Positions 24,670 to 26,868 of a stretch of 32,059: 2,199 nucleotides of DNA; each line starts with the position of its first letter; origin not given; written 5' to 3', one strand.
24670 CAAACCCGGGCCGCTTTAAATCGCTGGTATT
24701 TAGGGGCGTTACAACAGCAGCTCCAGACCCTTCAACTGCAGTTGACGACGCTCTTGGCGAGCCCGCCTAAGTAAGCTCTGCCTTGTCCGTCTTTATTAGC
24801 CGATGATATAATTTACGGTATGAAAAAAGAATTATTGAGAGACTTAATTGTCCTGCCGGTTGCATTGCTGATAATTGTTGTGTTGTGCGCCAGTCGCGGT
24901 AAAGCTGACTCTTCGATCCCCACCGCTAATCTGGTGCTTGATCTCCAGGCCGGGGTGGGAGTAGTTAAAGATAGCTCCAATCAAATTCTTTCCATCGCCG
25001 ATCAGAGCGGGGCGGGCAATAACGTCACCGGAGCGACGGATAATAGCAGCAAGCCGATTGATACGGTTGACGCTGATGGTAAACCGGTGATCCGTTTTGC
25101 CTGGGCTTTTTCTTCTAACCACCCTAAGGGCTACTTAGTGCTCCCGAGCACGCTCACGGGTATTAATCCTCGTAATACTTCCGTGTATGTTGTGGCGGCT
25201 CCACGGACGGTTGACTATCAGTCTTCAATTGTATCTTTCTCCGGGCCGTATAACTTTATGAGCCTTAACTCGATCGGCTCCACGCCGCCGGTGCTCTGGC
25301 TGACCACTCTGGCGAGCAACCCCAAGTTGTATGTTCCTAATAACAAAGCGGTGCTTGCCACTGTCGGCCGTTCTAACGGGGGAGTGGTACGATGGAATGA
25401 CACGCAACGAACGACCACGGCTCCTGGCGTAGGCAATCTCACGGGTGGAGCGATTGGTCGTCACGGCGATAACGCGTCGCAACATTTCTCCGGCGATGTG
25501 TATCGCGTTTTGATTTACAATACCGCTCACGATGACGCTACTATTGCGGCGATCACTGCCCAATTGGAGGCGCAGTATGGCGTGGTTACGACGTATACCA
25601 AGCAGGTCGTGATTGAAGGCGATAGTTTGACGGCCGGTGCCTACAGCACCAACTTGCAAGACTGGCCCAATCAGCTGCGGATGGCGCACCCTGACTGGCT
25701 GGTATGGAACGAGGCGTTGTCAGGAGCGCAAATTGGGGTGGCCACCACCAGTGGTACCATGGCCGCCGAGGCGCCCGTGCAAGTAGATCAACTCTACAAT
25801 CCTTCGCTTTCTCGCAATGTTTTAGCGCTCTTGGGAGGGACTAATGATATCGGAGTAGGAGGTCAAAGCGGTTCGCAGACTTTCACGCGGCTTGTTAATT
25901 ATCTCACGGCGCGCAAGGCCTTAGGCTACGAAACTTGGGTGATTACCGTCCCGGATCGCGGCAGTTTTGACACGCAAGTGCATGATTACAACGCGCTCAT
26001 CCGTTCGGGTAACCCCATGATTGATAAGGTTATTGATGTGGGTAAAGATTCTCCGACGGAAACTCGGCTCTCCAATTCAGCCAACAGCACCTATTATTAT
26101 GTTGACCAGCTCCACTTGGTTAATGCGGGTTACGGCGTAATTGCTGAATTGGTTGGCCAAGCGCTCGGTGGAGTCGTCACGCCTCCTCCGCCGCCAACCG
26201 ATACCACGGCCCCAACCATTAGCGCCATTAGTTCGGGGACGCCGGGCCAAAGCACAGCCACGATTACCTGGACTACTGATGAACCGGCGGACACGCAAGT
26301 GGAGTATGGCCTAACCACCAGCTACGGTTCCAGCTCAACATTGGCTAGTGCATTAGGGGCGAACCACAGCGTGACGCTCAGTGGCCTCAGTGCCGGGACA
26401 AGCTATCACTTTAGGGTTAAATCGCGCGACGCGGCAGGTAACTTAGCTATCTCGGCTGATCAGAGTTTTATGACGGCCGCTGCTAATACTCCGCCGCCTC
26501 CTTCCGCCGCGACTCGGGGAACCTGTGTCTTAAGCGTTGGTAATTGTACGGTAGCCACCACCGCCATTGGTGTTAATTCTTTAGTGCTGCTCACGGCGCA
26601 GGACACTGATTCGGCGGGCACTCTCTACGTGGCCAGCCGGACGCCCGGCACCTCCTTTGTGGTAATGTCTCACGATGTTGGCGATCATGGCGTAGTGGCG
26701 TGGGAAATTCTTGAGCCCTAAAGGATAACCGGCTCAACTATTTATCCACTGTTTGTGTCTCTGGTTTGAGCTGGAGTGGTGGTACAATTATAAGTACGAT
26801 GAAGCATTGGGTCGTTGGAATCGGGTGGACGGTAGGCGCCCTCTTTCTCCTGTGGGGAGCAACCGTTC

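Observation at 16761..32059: A 15-kb locus of wall-anchored, glycan-active and adhesin-like giant proteins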

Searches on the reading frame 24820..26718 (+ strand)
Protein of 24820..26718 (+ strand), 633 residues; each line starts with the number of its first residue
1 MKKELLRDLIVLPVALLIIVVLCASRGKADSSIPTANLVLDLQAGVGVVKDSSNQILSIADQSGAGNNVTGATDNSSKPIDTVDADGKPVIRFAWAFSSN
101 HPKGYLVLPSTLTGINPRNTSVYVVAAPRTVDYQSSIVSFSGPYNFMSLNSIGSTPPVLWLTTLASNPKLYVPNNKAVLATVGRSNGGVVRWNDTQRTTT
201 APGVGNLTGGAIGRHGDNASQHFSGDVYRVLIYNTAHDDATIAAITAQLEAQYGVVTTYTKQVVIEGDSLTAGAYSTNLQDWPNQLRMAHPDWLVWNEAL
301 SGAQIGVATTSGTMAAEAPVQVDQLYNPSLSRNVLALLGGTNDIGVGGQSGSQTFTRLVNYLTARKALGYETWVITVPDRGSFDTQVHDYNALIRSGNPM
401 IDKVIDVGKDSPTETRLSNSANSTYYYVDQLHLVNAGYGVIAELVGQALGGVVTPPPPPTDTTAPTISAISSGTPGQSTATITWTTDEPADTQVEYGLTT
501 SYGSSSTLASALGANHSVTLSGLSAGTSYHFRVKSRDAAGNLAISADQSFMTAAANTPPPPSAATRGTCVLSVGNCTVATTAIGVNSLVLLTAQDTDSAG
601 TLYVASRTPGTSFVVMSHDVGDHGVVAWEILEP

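Call 5: search_protein_families(library=pfam, proteins=[window:24820-26718:+], max_evalue=0.01)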
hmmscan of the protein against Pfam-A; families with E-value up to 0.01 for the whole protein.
window:24820-26718:+ (633 aa): 4 families
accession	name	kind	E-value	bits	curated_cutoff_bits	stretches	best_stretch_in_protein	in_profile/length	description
PF24146.1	K1-lyase_C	-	6.2e-16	59.1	27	1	564-631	2-70/70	K1 capsule-specific polysaccharide lyase, C-terminal domain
PF13472.12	Lipase_GDSL_2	-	8.6e-11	43.1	32.9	1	267-438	3-176/178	GDSL-like Lipase/Acylhydrolase family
PF16656.11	Pur_ac_phosph_N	-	3.6e-09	37.5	30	1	470-552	6-93/93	Purple acid Phosphatase, N-terminal domain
PF00041.27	fn3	-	1.5e-06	28.7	25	1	476-545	12-78/84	Fibronectin type III domain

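Call 9: find_encoding_contigs(protein=window:24820-26718:+, flank=10000, max_places=6)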
Protein window:24820-26718:+ (633 aa): no gene with exactly this product is on record in the collection.

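Call 10: find_related_loci(query=window:24820-26718:+, collection=genome_contigs, flank=10000)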
Query window:24820-26718:+ (633 aa) in genome_contigs; peptide patterns used: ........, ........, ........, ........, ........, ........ (x = any residue, [..] = any of these).
58 stretches matched a pattern, but none encodes a relative of the query by tblastn (E <= 1e-3).

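Call 13: search_solved_structures(query=window:24820-26718:+, max_evalue=0.01)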
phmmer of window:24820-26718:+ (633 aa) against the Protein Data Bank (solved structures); distinct sequences matched with E-value up to 0.01: 2.
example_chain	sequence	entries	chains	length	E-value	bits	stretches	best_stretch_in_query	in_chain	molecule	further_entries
6bt9_A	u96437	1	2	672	0.00021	23.5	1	441-567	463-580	Chitinase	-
1k85_A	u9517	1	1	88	0.00051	22.3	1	463-546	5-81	CHITINASE A1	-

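Call 26: find_related_loci(query=window:24820-26718:+, collection=metagenome_contigs, flank=10000)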
Query window:24820-26718:+ (633 aa) in metagenome_contigs; peptide patterns used: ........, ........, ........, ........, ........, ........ (x = any residue, [..] = any of these).
89 stretches matched a pattern, but none encodes a relative of the query by tblastn (E <= 1e-3).

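Call 31: search_protein_families(library=ncbifam, proteins=[window:24820-26718:+], max_evalue=0.01)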
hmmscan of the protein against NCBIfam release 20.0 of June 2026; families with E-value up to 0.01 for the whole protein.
window:24820-26718:+ (633 aa): 1 family
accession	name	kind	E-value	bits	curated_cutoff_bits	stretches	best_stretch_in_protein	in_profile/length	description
NF045522.1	MXAN_2561_fam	equivalog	0.0012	18.3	150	1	461-544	165-249/304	MXAN_2561 family MXYO-CTERM-anchored protein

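Call 32: search_protein_families(library=phrogs, proteins=[window:24820-26718:+], max_evalue=0.001)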
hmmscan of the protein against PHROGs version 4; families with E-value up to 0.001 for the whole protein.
window:24820-26718:+ (633 aa): 4 families
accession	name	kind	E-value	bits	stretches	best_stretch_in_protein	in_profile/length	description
phrog_24355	-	moron, auxiliary metabolic gene and host takeover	2.3e-11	44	1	564-633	400-469/470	polysaccharide deacetylase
phrog_5240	-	tail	0.00017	21.3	0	249-354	446-542/670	tail fiber protein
phrog_21809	-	unknown function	0.00019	22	1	163-256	142-234/235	-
phrog_6977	-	tail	0.00026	21.5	1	417-555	111-245/284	minor tail protein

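Call 60: search_dna_similar(query=window:24820-26718:+, collection=phages, mode=protein, max_evalue=0.001, max_rows=20)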
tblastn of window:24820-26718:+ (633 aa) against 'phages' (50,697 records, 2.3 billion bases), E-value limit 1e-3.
Records with a match: 9; places in all: 10; records where one place covers at least 80% of the query: 0.
Best place of each record, by identity: <60% 9.
By first word of the organism name: Ralstonia 7; Leptolyngbya 1; Streptomyces 1.
By host as written in the record: Ralstonia solanacearum 3; Ralstonia pseudosolanacearum I-15 (MT017) 2; Leptolyngbya boryana 1; Ralstonia solanacearum SL341 1; Ralstonia pseudosolanacearum I-31 (MT043) 1; Streptomyces mirabilis NRRL B-2400 1.
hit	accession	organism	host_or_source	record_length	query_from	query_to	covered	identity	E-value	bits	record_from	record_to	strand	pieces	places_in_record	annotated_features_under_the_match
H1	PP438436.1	Leptolyngbya phage Lbo-JY46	Leptolyngbya boryana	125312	261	445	29%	31.9%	5e-11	72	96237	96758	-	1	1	hypothetical protein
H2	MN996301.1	Ralstonia phage RpY1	Ralstonia solanacearum SL341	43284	566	633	11%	47.1%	4e-9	66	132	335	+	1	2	none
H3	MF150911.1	Ralstonia phage DU_RP_II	Ralstonia solanacearum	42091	566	633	11%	47.1%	4e-9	66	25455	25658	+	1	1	putative polysaccharide deacetylase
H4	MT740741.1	Ralstonia phage Hennie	Ralstonia pseudosolanacearum I-31 ...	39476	566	633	11%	45.6%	1e-8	64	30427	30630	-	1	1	hypothetical protein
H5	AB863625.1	Ralstonia phage RSK1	Ralstonia solanacearum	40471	566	633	11%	45.6%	1e-8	64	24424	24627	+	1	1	putative polysaccharide deacetylase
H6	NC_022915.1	Ralstonia phage RSK1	Ralstonia solanacearum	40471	566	633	11%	45.6%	1e-8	64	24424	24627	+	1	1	polysaccharide deacetylase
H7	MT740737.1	Ralstonia phage Firinga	Ralstonia pseudosolanacearum I-15 ...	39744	566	633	11%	44.1%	2e-8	64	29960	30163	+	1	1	hypothetical protein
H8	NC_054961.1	Ralstonia phage Firinga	Ralstonia pseudosolanacearum I-15 ...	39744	566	633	11%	44.1%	2e-8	64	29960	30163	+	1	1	polysaccharide deacetylase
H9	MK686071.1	Streptomyces phage Mischief19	Streptomyces mirabilis NRRL B-2400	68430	567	633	11%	38.6%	2e-4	50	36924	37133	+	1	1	35: minor tail protein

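Call 63: predict_structure(alignment_id=A3)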
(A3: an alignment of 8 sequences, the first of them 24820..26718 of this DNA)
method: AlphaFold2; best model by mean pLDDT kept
length: 633 residues; sequences in the alignment: 8
mean_pLDDT: 52.2   pTM: 0.51
mean pLDDT of the five models: 52.2, 51.9, 50.4, 49.1, 45.8
residues with pLDDT >= 90: 18; 70-90: 127; 50-70: 170; < 50: 318
segments of 3 or more residues with pLDDT < 50: 1-3, 22-29, 73-79, 95-102, 116-118, 131-148, 150-154, 163-210, 216-220, 270-285, 287-289, 307-309, 452-633
pLDDT, mean of each block of 10 residues (from residue 1): 49 57 44 70 68 61 65 46 59 52 57 49 65 40 39 53 45 44 32 29 31 51 64 70 71 63 68 29 48 61 56 65 68 82 78 89 89 85 82 89 80 72 70 65 69 29 32 34 40 38 27 36 43 42 35 24 22 23 25 27 32 33 30 28
secondary structure, 60 per line:
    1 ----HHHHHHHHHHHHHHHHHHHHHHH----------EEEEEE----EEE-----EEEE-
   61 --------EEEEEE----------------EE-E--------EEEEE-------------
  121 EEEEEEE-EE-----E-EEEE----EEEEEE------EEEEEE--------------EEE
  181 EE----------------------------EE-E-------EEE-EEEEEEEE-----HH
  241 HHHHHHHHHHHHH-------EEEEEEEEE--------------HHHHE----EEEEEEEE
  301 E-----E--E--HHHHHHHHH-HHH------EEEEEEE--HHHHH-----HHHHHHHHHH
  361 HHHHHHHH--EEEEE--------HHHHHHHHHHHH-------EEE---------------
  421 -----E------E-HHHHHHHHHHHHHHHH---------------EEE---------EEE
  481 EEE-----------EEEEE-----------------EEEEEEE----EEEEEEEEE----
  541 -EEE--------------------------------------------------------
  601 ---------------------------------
elements in order (helices of 4 or more, strands of 3 or more residues): H5-27 E38-43 E48-50 E56-59 E69-74 E103-107 E121-127 E138-141 E146-151 E158-163 E178-182 E222-224 E226-233 H239-253 E261-269 H284-287 E293-301 H313-321 E332-338 H341-345 H351-368 E371-375 H384-395 E403-405 H435-450 E466-468 E478-483 E495-499 E517-523 E528-536 E542-544

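Call 80: find_related_loci(query=A7, collection=viral_contigs, flank=10000)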
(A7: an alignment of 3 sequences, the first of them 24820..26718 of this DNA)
Query A7 (633 aa) in viral_contigs; peptide patterns used: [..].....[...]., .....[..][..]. (x = any residue, [..] = any of these).
87 stretches matched a pattern; 11 encode a relative of the query (tblastn E <= 1e-3); 11 distinct loci.
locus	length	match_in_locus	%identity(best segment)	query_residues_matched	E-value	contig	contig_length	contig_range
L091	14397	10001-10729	31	210-449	2e-24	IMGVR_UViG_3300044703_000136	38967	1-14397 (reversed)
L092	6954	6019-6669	32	226-438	5e-21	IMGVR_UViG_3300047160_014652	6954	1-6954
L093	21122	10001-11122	25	47-437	1e-13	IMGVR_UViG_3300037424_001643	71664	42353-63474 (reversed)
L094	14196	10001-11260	24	33-465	9e-12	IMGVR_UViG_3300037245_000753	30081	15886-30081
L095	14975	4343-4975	26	262-460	1e-7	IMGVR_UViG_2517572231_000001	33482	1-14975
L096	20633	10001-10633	26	262-460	2e-7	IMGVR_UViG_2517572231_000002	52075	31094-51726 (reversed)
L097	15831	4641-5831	25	37-455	2e-8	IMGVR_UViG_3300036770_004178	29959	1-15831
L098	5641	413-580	47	38-93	5e-6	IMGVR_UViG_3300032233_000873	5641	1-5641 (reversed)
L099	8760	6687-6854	44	38-93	1e-5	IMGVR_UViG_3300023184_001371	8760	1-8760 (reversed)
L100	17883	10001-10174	42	36-93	2e-5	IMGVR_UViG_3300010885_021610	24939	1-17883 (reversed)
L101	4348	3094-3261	44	38-93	2e-5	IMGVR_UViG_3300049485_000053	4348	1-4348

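Call 81: get_annotated_region(hit=H6, flank=4000)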
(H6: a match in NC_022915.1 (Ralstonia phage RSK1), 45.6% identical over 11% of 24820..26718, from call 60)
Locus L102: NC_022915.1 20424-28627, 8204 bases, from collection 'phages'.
description: Ralstonia phage RSK1 DNA, complete genome.
organism: Ralstonia phage RSK1 (NCBI taxid 1417599)
taxonomy: Viruses; Duplodnaviria; Heunggongvirae; Uroviricota; Caudoviricetes; Firingavirus; Firingavirus RSK1
host: Ralstonia solanacearum; source: -; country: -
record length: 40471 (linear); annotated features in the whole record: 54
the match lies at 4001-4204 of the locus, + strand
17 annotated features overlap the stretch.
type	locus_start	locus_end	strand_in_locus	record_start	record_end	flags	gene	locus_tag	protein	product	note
CDS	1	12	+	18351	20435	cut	-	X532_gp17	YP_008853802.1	bacteriolytic protein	ORF17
CDS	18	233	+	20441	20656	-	-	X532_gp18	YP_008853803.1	hypothetical protein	ORF18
CDS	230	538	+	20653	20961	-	-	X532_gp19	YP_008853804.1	holin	ORF19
CDS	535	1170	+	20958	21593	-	-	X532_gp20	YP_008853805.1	endolysin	ORF20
CDS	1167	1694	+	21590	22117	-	-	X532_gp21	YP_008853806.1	Rz-like spanin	ORF21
CDS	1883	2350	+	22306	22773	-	-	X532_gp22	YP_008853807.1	hypothetical protein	ORF22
CDS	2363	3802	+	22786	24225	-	-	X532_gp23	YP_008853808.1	hypothetical protein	ORF23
CDS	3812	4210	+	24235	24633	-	-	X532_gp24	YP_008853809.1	polysaccharide deacetylase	ORF24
CDS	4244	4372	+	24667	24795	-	-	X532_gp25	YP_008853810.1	hypothetical protein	ORF25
CDS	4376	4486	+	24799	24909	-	-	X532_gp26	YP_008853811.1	hypothetical protein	ORF26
CDS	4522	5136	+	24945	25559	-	-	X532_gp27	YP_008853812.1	hypothetical protein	ORF27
CDS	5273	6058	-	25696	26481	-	-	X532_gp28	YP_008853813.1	hypothetical protein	ORF28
CDS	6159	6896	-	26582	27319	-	-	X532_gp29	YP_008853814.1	hypothetical protein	ORF29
CDS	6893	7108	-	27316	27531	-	-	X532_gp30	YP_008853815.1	hypothetical protein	ORF30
CDS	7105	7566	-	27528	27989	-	-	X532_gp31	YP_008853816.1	hypothetical protein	ORF31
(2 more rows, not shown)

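Call 82: search_protein_families(library=pfam, proteins=[L102:2363-3799:+, L102:3812-4207:+], max_evalue=0.01)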
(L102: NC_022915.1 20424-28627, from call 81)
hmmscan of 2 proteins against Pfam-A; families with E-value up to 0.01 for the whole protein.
L102:2363-3799:+ (479 aa): 2 families
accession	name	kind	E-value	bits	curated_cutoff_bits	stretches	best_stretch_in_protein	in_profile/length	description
PF21300.2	LbR_Ice_bind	-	2.5e-06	27.9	30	1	208-296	2-95/97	Grass antifreeze beta roll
PF05658.19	YadA_head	-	0.0002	22.1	25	1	276-299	2-25/27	YadA head domain repeat (2 copies)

L102:3812-4207:+ (132 aa): 1 family
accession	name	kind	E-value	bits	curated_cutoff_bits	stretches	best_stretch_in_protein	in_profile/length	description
PF24146.1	K1-lyase_C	-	1e-23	84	27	1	61-129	1-70/70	K1 capsule-specific polysaccharide lyase, C-terminal domain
